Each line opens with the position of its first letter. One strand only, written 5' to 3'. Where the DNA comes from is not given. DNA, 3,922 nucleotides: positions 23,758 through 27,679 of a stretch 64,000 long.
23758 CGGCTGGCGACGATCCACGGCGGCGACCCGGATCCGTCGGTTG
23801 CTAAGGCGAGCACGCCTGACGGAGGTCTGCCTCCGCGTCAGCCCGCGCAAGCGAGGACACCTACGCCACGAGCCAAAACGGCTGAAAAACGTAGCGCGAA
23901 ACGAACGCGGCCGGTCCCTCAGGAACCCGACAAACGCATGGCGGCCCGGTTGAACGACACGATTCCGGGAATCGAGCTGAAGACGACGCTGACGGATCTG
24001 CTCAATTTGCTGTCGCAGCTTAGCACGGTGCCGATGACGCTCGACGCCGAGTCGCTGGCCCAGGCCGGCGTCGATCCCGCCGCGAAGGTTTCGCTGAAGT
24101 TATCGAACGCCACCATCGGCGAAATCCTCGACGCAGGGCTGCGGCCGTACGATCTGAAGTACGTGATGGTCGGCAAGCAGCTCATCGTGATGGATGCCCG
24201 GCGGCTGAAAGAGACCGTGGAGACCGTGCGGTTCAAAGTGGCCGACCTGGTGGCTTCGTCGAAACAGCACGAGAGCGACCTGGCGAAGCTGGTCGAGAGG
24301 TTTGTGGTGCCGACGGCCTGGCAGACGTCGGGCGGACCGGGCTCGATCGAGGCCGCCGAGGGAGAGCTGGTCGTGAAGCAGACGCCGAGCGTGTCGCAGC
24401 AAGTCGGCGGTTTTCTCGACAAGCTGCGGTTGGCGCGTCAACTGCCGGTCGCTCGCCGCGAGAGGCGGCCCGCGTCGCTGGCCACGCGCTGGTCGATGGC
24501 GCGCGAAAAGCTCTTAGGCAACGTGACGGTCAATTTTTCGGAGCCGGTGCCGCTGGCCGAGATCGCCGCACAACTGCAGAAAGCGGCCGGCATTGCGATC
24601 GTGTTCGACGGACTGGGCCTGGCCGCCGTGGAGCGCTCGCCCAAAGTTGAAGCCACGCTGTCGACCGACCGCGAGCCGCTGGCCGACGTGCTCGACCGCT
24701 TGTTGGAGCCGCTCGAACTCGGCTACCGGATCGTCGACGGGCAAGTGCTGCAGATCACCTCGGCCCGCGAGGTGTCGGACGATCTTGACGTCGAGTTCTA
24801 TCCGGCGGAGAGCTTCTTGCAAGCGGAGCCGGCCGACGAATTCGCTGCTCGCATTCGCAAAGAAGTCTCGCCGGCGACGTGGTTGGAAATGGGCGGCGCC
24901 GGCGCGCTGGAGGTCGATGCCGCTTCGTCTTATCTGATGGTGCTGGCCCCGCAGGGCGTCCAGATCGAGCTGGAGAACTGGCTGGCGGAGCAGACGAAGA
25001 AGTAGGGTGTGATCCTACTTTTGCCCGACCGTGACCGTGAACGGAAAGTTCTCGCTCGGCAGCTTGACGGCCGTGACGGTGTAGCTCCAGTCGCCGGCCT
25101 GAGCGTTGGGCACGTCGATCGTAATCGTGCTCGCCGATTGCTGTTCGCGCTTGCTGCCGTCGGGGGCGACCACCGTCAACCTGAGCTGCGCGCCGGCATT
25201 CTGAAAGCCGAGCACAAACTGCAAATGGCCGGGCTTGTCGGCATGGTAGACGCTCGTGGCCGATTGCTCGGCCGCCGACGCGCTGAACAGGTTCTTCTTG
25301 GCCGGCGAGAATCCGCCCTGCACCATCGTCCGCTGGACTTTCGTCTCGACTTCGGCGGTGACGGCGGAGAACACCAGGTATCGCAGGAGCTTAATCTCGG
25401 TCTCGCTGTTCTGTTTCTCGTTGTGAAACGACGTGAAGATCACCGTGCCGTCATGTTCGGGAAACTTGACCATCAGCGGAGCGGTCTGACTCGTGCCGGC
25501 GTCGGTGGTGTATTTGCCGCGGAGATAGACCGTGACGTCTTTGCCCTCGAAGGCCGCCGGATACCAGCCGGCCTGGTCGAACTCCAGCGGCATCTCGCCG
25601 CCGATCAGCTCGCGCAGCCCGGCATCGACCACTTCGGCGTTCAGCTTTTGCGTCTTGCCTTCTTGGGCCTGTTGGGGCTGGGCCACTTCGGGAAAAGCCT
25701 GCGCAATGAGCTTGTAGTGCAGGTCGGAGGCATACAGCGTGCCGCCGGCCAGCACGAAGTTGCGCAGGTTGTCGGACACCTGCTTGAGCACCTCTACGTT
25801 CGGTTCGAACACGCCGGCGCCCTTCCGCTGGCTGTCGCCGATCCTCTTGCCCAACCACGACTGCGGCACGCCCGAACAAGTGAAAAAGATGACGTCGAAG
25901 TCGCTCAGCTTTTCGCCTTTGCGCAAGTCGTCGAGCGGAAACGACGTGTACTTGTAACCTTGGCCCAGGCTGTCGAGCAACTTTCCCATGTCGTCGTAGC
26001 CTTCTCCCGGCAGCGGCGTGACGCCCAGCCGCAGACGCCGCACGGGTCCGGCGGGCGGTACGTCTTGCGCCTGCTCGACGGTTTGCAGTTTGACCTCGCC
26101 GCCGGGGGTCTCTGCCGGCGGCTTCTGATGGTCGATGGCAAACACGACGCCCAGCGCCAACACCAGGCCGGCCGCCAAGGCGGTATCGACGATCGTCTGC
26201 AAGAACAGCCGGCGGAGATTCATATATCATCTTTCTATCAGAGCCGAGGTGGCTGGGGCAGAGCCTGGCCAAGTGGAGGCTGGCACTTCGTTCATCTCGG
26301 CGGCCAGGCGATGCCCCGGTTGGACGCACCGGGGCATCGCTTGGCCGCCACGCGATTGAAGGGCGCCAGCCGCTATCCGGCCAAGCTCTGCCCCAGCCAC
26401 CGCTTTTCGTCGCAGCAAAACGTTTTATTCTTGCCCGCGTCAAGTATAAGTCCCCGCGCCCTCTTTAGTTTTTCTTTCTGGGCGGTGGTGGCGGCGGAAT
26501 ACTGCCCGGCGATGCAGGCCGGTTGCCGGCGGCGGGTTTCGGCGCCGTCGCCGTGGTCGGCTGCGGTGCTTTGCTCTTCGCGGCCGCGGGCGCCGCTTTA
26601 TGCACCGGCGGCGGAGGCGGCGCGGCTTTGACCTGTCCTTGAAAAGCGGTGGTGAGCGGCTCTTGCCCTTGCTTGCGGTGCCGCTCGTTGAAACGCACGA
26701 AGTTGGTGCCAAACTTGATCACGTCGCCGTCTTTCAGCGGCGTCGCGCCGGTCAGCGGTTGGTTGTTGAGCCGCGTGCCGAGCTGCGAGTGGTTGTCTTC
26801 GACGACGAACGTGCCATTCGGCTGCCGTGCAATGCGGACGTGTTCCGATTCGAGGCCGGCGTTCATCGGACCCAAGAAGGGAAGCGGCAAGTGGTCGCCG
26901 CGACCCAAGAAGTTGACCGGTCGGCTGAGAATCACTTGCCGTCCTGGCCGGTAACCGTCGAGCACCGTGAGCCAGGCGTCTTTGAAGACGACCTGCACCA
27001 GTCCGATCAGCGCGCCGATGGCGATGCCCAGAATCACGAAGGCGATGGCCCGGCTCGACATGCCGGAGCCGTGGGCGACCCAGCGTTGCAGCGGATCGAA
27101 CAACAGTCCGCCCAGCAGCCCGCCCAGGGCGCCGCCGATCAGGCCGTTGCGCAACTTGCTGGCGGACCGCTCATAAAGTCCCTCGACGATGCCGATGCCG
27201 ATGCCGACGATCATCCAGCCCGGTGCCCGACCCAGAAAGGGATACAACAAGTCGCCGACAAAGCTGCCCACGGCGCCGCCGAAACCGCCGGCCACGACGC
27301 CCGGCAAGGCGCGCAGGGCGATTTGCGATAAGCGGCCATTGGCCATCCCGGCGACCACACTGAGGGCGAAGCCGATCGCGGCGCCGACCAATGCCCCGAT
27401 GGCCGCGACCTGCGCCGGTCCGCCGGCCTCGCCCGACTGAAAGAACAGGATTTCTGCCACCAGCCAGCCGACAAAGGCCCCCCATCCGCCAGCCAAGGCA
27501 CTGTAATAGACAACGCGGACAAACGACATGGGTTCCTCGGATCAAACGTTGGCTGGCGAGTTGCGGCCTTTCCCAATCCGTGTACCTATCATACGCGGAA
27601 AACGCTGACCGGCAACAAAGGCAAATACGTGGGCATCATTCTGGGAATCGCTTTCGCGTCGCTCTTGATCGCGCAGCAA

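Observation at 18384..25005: Tandem single-pass membrane giants: a dead-kinase protein followed by a zinc-ribbon/DUF1559 protein with matching periplasmic and STN-like modules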

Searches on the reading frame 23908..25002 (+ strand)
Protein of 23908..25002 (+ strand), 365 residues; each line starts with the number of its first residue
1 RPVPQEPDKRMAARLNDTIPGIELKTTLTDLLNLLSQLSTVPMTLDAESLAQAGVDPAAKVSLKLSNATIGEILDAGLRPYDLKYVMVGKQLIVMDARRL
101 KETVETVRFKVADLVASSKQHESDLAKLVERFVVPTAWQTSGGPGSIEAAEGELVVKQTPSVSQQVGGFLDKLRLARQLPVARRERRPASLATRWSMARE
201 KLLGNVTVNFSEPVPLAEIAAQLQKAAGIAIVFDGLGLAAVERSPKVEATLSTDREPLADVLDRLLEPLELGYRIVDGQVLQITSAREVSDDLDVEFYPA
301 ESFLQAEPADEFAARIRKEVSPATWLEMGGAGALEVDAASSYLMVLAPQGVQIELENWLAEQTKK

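Call 42: find_homologous_proteins(query=window:23908-25002:+)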
Query window:23908-25002:+ (365 aa): 5 proteins with E <= 0.001 among 8000 candidates.
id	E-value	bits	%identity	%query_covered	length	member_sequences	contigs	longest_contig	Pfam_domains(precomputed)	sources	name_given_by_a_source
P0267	3.8e-113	396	55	100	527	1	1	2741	PF07596.17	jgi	jgi:hypothetical protein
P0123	1.5e-103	365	53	100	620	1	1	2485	PF07596.17,PF07660.20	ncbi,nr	ncbi:MAG TPA: DUF1559 domain-containing protein, partial [Pirellulales bacterium]|nr:DUF1559 domain-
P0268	1.5e-79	286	45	96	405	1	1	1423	PF07660.20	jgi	jgi:hypothetical protein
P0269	1.8e-61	226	43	87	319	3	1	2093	PF07660.20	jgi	jgi:hypothetical protein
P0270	1.8e-31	128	33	91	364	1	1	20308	-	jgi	jgi:hypothetical protein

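Call 51: predict_structure(alignment_id=A2)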
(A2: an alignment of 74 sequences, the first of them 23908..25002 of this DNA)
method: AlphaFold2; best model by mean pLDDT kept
length: 365 residues; sequences in the alignment: 74
mean_pLDDT: 95.0   pTM: 0.89
mean pLDDT of the five models: 95.0, 94.3, 94.1, 94.0, 93.9
residues with pLDDT >= 90: 333; 70-90: 27; 50-70: 3; < 50: 2
segments of 3 or more residues with pLDDT < 50: none
pLDDT, mean of each block of 10 residues (from residue 1): 68 96 97 95 92 91 98 98 94 91 92 92 97 97 97 96 95 97 84 98 98 98 97 94 96 98 98 96 97 98 97 98 98 97 98 98 96
secondary structure, 60 per line:
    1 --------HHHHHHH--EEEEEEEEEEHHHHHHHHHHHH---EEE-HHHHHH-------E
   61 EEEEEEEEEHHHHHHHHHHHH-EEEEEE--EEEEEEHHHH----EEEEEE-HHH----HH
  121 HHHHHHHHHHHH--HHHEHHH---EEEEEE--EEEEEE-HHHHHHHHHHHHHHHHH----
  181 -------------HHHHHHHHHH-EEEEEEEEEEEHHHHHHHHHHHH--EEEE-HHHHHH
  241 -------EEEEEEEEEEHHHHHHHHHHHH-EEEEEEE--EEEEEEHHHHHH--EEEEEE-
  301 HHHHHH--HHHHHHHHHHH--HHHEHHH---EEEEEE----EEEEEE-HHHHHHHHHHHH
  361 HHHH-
elements in order: H9-15 E18-27 H28-39 E43-45 H47-52 E60-69 H70-81 E83-88 E91-96 H97-100 E105-110 H119-132 E145-150 E153-158 H160-176 H194-203 E205-215 H216-227 E230-233 H235-240 E248-257 H258-269 E271-277 E280-285 H286-291 E294-299 H301-306 H309-319 E332-337 E342-347 H349-364

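Call 53: fold_search(model_id=the predicted structure, library=pdb)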
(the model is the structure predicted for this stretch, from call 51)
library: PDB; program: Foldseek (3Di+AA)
matches with E <= 10: 484; with E <= 0.001: 14
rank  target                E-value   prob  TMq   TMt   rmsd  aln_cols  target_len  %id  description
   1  4av2_A                7.2e-06  1.00  0.18  0.24  23.2       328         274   13  Single particle electron microscopy of PilQ dodecameric complexes from Neisseria meningitidis. (released 2012-10-17)
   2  3jc8_Qa               1.2e-05  0.99  0.18  0.16  31.1       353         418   13  Architectural model of the type IVa pilus machine in a piliated state (released 2016-03-16)
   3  4e9j_B                9.4e-05  0.99  0.17  0.28  17.5       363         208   10  Crystal structure of the N-terminal domain of the secretin XcpQ from Pseudomonas aeruginosa (released 2012-12-05)
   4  4ec5_B                2.3e-04  0.98  0.16  0.26  17.5       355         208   10  Crystal structure of the S210C (dimer) mutant from the N-terminal domain of the secretin XcpQ from Pseudomonas aerugin (released 2012-12-05)
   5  3gr5                  2.6e-04  1.00  0.21  0.44   9.8       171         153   13  Periplasmic domain of the outer membrane secretin EscC from enteropathogenic E.coli (EPEC) (released 2009-05-19)
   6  3ezj_G                2.8e-04  1.00  0.17  0.29  10.7       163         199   15  Crystal structure of the N-terminal domain of the secretin GspD from ETEC determined with the assistance of a nanobody (released 2009-02-17)
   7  5mp2_B                4.2e-04  0.97  0.17  0.28  19.5       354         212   12  XcpQN012 in complex with VHH04 (released 2017-12-13)
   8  6hcg_A                5.4e-04  0.77  0.17  0.11  31.9       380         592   13  Klebsiella pneumoniae type II secretion system outer membrane complex. PulD, PulS and PulC HR domain. (released 2019-11-27)
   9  5ngi_A                6.4e-04  0.96  0.17  0.27  18.1       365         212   10  Structure of XcpQN012 (released 2018-01-24)
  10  3ezj_E                7.7e-04  1.00  0.17  0.30  10.6       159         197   14  Crystal structure of the N-terminal domain of the secretin GspD from ETEC determined with the assistance of a nanobody (released 2009-02-17)
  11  3ezj_A                8.1e-04  1.00  0.17  0.30  10.5       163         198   15  Crystal structure of the N-terminal domain of the secretin GspD from ETEC determined with the assistance of a nanobody (released 2009-02-17)
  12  9u5s_A                8.6e-04  0.99  0.18  0.14  13.5       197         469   12  The structure of the BfpBG complex in the T4bP system (released 2025-11-05)
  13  5ngi_B                8.6e-04  0.91  0.16  0.25  18.2       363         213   10  Structure of XcpQN012 (released 2018-01-24)
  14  4ec5_A                8.6e-04  0.89  0.16  0.24  17.6       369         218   11  Crystal structure of the S210C (dimer) mutant from the N-terminal domain of the secretin XcpQ from Pseudomonas aerugin (released 2012-12-05)
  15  6w6m_A                1.0e-03  1.00  0.18  0.16  13.1       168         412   21  Single particle cryoEM structure of V. cholerae Type IV competence pilus secretin PilQ (released 2020-10-14)
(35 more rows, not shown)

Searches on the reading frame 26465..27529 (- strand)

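Call 13: search_protein_families(library=pfam, proteins=[window:26465-27529:-], max_evalue=0.001)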
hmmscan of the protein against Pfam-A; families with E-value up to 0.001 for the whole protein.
window:26465-27529:- (354 aa): 1 family
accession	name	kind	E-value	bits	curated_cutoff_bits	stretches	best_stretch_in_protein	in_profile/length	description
PF00498.31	FHA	-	2.9e-09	37.7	20.7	1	223-274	15-67/67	FHA domain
